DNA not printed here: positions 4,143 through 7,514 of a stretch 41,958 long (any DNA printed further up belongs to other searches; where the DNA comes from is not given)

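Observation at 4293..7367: Single polypeptide combining a polytopic membrane domain, a patatin-like phospholipase and a GH19 lysozyme-like domain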

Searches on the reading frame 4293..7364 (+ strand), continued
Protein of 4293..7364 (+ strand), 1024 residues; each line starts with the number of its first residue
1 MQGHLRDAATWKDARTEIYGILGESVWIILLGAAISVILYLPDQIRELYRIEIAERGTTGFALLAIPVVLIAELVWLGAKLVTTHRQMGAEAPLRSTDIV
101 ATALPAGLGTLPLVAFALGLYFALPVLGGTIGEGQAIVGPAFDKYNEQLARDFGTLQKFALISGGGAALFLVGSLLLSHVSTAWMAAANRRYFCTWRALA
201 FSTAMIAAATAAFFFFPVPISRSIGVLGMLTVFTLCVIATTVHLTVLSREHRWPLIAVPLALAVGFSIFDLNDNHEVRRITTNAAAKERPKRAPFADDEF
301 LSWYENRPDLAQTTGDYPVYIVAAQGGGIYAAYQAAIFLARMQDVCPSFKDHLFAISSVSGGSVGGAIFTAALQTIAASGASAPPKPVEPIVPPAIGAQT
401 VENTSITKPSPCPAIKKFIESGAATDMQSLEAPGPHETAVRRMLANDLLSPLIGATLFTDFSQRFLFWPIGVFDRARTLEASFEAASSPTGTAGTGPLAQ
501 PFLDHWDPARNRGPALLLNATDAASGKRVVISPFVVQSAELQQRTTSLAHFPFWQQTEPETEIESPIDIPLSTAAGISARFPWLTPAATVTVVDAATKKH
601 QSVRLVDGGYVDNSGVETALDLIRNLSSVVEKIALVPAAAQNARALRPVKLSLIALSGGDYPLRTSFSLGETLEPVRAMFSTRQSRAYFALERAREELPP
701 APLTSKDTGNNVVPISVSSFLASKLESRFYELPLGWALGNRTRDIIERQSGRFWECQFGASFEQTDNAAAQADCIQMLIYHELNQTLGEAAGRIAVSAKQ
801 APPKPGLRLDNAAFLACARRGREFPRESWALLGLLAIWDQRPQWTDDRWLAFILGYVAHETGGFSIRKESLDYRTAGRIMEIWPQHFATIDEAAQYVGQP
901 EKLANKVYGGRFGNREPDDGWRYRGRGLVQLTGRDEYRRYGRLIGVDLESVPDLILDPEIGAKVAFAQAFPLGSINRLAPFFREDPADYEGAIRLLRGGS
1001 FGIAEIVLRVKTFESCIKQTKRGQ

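Call 37: fold_search(model_id=the predicted structure, library=pdb)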
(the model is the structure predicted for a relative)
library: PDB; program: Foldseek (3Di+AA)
matches with E <= 10: 162; with E <= 0.001: 11
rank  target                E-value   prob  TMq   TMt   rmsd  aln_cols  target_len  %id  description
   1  4ok7_A                1.5e-07  1.00  0.17  0.73   3.7       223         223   24  Structure of bacteriophage SPN1S endolysin from Salmonella typhimurium (released 2014-03-19)
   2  9eoi_A                2.0e-07  1.00  0.18  0.79   3.6       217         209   27  Crystal structure of the GH19 endolysin from Pseudomonas aeruginosa (released 2025-02-19)
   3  9ms6                  4.7e-06  1.00  0.15  0.69   6.2       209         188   25  Crystal structure of a putative phage endolysin identified from a metagenomic survey of Prosser, Washington soil (PWe1) (released 2025-05-21)
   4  7r6s_B                8.8e-06  1.00  0.14  0.40   7.3       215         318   26  Crystal Structure of the Putative Bacteriophage Protein from Stenotrophomonas maltophilia (released 2022-11-09)
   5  8p8e_AAA              9.6e-06  1.00  0.18  0.73   3.9       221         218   24  Crystal structure of endolysin gp46 from Pseudomonas aeruginosa bacteriophage vB_PaeM_KTN6 (released 2024-05-08)
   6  7r6s_A                1.3e-05  1.00  0.15  0.45   4.4       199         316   28  Crystal Structure of the Putative Bacteriophage Protein from Stenotrophomonas maltophilia (released 2022-11-09)
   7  9ion_C                5.7e-05  1.00  0.19  0.53  10.4       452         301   12  Cryo-EM structure of cUA bound CapE filament (released 2025-05-21)
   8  9ion_B                3.2e-04  1.00  0.19  0.57  10.9       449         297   11  Cryo-EM structure of cUA bound CapE filament (released 2025-05-21)
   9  9ms7_A                3.5e-04  1.00  0.15  0.74   5.1       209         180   20  Crystal structure of a putative phage endolysin identified from a metagenomic survey of Prosser, Washington soil (PWe2 (released 2025-05-21)
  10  9ioq                  5.1e-04  1.00  0.20  0.56  10.3       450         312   11  Crystal structure of CapE bound cUA (released 2025-05-21)
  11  9ion_D                5.4e-04  1.00  0.20  0.57   9.5       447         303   11  Cryo-EM structure of cUA bound CapE filament (released 2025-05-21)
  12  1wvu_A                1.1e-03  1.00  0.14  0.56   7.1       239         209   16  Crystal structure of chitinase C from Streptomyces griseus HUT6037 (released 2005-12-27)
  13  4kyi_C                1.8e-03  0.97  0.16  0.28  26.7       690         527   10  Crystal structure of the phospholipase VipD from Legionella pneumophila in complex with the human GTPase Rab5 (released 2014-08-13)
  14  1wvu_B                2.5e-03  1.00  0.15  0.52   6.3       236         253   17  Crystal structure of chitinase C from Streptomyces griseus HUT6037 (released 2005-12-27)
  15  1wvv_A                2.8e-03  1.00  0.15  0.54   7.3       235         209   16  Crystal structure of chitinase C mutant E147Q (released 2005-12-27)
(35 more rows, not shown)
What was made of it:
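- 5241..6692 (+): Patatin/cPLA2-type acyl-hydrolase domain, aa 317-800, with long insertions. Foldseek matches CapE, VipD, cPLA2, PlpD and iPLA2-beta (call 37).
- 6705..7364 (+): GH19 endolysin-type, lysozyme-like module, aa 805-1024. Foldseek TM-score 0.73-0.79 to 4ok7 and 9eoi (call 37).
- On GH19, endolysin subfamily: TM-score 0.73 to 4ok7 and 0.79 to 9eoi (call 37).
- Closest known: Patatin/cPLA2 superfamily lipases. Same: Foldseek matches to CapE, VipD, cPLA2, PlpD and iPLA2-beta (call 37).
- Closest known: GH19 endolysins of phages and prophages. Same: Fold TM-score of 0.73-0.79 (call 37).
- Patatin lipases are the effectors of CBASS, and the fold matches CapE (call 37). The patatin fold resembles VipD, ExoU and PlpD (call 37).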

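Call 39: search_protein_families(library=pfam, proteins=[L061:5902-8559:+, L066:2104-4656:+, L050:5902-8379:+, L088:4525-7362:+, L087:4717-7545:+, L064:5380-7623:+, L077:5872-7989:+, L052:5953-8214:+, L082:5263-7557:+, L040:5686-8205:+], max_evalue=0.01)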
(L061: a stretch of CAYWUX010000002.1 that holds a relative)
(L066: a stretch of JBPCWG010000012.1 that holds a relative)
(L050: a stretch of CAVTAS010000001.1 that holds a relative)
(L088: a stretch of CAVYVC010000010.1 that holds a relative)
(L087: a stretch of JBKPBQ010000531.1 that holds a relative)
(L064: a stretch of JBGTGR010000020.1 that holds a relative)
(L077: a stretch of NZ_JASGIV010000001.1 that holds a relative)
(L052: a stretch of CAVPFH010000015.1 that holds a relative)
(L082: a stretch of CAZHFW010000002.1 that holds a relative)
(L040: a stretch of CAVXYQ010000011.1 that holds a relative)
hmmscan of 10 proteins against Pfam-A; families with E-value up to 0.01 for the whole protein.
L061:5902-8559:+ (886 aa): 1 family
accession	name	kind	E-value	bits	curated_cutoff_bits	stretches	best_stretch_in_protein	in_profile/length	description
PF01734.28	Patatin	-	3.5e-05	24.5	27.7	1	361-618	4-187/191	Patatin-like phospholipase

L066:2104-4656:+ (851 aa): 3 families
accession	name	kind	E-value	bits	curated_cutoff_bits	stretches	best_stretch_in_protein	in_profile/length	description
PF14093.11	DUF4271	-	0.0011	19.4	29.7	1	167-274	58-167/206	Domain of unknown function (DUF4271)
PF01734.28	Patatin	-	0.0015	19.2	27.7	1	352-604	4-183/191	Patatin-like phospholipase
PF14897.12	EpsG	-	0.0081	15.8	30.1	0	141-281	194-316/326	EpsG family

L050:5902-8379:+ (826 aa): 1 family
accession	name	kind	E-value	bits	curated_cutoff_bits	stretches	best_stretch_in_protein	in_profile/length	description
PF01734.28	Patatin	-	3e-06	28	27.7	1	338-614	5-190/191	Patatin-like phospholipase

L088:4525-7362:+ (946 aa): 1 family
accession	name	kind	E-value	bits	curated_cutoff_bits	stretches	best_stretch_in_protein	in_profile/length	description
PF01734.28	Patatin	-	2.2e-05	25.2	27.7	1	529-775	4-190/191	Patatin-like phospholipase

L087:4717-7545:+ (943 aa): 1 family
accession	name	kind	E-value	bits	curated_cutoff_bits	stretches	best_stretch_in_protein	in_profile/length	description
PF01734.28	Patatin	-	9.8e-05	23.1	27.7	1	531-778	4-190/191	Patatin-like phospholipase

L064:5380-7623:+ (748 aa): 1 family
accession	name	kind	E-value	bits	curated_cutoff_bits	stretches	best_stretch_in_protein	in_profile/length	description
PF01734.28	Patatin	-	3.4e-08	34.3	27.7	1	370-592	4-190/191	Patatin-like phospholipase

L077:5872-7989:+ (706 aa): 1 family
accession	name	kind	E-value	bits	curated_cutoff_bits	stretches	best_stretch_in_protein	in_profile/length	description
PF01734.28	Patatin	-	4.6e-06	27.4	27.7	1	314-546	4-188/191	Patatin-like phospholipase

L052:5953-8214:+ (754 aa): 1 family
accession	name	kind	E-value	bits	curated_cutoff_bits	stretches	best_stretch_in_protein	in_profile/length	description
PF01734.28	Patatin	-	1.4e-05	25.8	27.7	1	516-570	140-190/191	Patatin-like phospholipase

L082:5263-7557:+ (765 aa): 1 family
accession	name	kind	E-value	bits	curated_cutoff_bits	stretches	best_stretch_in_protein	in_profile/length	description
PF01734.28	Patatin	-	1.1e-09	39.2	27.7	1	371-593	3-184/191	Patatin-like phospholipase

L040:5686-8205:+ (840 aa): 1 family
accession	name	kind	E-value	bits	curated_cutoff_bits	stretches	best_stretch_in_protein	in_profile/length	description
PF01734.28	Patatin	-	0.0048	17.6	27.7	0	423-690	4-187/191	Patatin-like phospholipase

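Call 40: search_solved_structures(query=A1, max_evalue=0.1, show_alignments=0)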
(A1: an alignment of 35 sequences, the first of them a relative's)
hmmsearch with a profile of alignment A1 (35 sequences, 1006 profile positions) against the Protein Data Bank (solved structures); distinct sequences matched with E-value up to 0.1: 33.
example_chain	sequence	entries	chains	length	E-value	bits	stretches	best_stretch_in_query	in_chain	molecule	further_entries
9ms6_A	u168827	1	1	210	6e-30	107.1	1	825-982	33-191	PWe1 endolysin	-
8p8e_AAA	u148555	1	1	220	5.5e-23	84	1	823-951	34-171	Glycoside hydrolase family protein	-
9eoi_A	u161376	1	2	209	4.1e-22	81.1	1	818-946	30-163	Putative lytic enzyme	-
4ok7_A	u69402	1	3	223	7.5e-22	80.3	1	831-953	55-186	Endolysin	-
7r6s_A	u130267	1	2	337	4.1e-20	74.5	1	829-951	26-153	Putative bacteriophage protein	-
8xcl_A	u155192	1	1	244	4.1e-14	54.7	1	809-961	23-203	EF-hand domain-containing protein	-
9hnv_A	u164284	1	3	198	1.6e-07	32.9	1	885-937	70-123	N-acetylmuramoyl-L-alanine amidase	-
9ms7_A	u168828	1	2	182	2.7e-07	32.1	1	884-956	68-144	PWe2 endolysin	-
1dxj_A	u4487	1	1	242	1.6e-05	26.2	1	900-962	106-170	CLASS II CHITINASE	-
3w3e_A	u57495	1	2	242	2.2e-05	25.8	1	899-962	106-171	Cotyledoneous yieldin-like protein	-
4tx7_A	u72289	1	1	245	4.7e-05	24.7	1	899-956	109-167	Class I chitinase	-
7v91_A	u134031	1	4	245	6.6e-05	24.2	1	900-954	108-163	GH19 Chitinase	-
4j0l_A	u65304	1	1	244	9.7e-05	23.6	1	900-954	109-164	Basic endochitinase C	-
4dwx_A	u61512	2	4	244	9.7e-05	23.6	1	900-954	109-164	Basic endochitinase C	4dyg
4mst_A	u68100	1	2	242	0.00014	23.1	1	900-948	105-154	class I chitinase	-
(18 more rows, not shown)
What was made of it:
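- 6705..7364 (+): Profile search 6e-30 (call 40).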

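Call 41: search_protein_families(library=padloc, proteins=[window:4293-7364:+], max_evalue=0.1)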
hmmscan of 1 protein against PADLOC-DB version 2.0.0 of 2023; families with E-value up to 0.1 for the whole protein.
window:4293-7364:+ (1024 aa): 0 families
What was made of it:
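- On CBASS phospholipase effector (CapV/CapE): No PADLOC hit (call 41).
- No PADLOC model matches (call 41).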

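Call 42: search_protein_families(library=phrogs, proteins=[window:4293-7364:+], max_evalue=0.01)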
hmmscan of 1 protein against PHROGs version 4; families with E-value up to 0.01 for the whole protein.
window:4293-7364:+ (1024 aa): 8 families
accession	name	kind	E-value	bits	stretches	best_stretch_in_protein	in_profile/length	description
phrog_181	-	lysis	1.5e-40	140.9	1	845-1010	365-523/769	endolysin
phrog_26317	-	unknown function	1.5e-19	71.1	1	902-965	8-71/119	-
phrog_3201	-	tail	1.9e-14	53.4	1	850-963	2039-2159/2408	tail fiber protein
phrog_34417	-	unknown function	2.3e-07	31.3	1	907-943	75-111/326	-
phrog_9506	-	lysis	5.2e-07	30.6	1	906-944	70-110/330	endolysin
phrog_14712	-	moron, auxiliary metabolic gene and host takeover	3.6e-06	27.4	1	913-964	81-134/322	chitinase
phrog_29753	-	unknown function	0.00068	19.9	1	923-966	277-320/374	-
phrog_1519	-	lysis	0.0016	18.6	1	894-945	250-304/502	endolysin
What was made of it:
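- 6705..7364 (+): phrog_181 endolysin 1.5e-40 (call 42).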

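Call 73: find_encoding_contigs(protein=P0002, flank=7000, max_places=1)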
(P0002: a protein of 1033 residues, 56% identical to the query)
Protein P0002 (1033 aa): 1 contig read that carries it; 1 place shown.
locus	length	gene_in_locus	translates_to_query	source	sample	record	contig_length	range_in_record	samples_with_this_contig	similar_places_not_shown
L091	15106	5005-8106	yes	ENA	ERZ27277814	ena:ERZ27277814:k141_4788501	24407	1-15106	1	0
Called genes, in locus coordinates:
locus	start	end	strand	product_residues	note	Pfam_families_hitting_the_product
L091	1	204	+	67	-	?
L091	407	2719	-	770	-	PF24885:TPR_NPHP3, PF13424:TPR_12, PF24885:TPR_NPHP3, PF13374:TPR_10, PF13424:TPR_12, PF24885:TPR_NPHP3, PF13424:TPR_12, PF24885:TPR_NPHP3, +9 more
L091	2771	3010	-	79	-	-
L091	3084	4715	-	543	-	PF00732:GMC_oxred_N, PF00890:FAD_binding_2 (faint), PF05199:GMC_oxred_C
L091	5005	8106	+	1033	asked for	-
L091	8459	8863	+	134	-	-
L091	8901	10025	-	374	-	PF00296:Bac_luciferase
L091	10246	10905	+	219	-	PF01865:PhoU_div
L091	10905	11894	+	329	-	PF01384:PHO4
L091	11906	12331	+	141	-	PF00293:NUDIX (weak)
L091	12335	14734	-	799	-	PF01315:Ald_Xan_dh_C, PF02738:MoCoBD_1, PF20256:MoCoBD_2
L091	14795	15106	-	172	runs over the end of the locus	PF13085:Fer2_3 (weak), PF00111:Fer2 (weak), PF01799:Fer2_2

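Call 74: find_encoding_contigs(protein=P0006, flank=7000, max_places=1)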
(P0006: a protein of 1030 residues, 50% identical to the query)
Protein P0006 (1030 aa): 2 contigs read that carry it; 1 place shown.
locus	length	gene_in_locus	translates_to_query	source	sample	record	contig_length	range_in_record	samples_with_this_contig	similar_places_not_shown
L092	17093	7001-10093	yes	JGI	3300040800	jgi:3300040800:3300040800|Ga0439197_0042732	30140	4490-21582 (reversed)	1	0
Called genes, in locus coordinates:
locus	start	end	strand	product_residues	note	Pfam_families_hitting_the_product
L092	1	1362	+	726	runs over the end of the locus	PF19077:Big_13 (faint)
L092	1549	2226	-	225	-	PF02589:LUD_dom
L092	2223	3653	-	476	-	PF02589:LUD_dom, PF13187:Fer4_9 (faint), PF00037:Fer4 (faint), PF12837:Fer4_6 (faint), PF13183:Fer4_8, PF13237:Fer4_10 (faint), PF13534:Fer4_17 (weak), PF11870:LutB_C (weak), +1 more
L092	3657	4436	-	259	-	PF02754:CCG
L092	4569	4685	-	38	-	-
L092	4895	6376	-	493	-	PF02696:SelO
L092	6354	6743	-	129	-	PF09996:DUF2237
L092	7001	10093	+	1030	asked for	-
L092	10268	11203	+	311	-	-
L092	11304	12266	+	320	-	PF03631:Virul_fac_BrkB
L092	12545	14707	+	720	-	PF02922:CBM_48, PF00128:Alpha-amylase, PF21331:Isoamylase_C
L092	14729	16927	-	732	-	PF12867:DinB_2, PF03781:FGE-sulfatase, PF13489:Methyltransf_23, PF13847:Methyltransf_31 (faint), PF08241:Methyltransf_11, PF08242:Methyltransf_12, PF13649:Methyltransf_25 (faint)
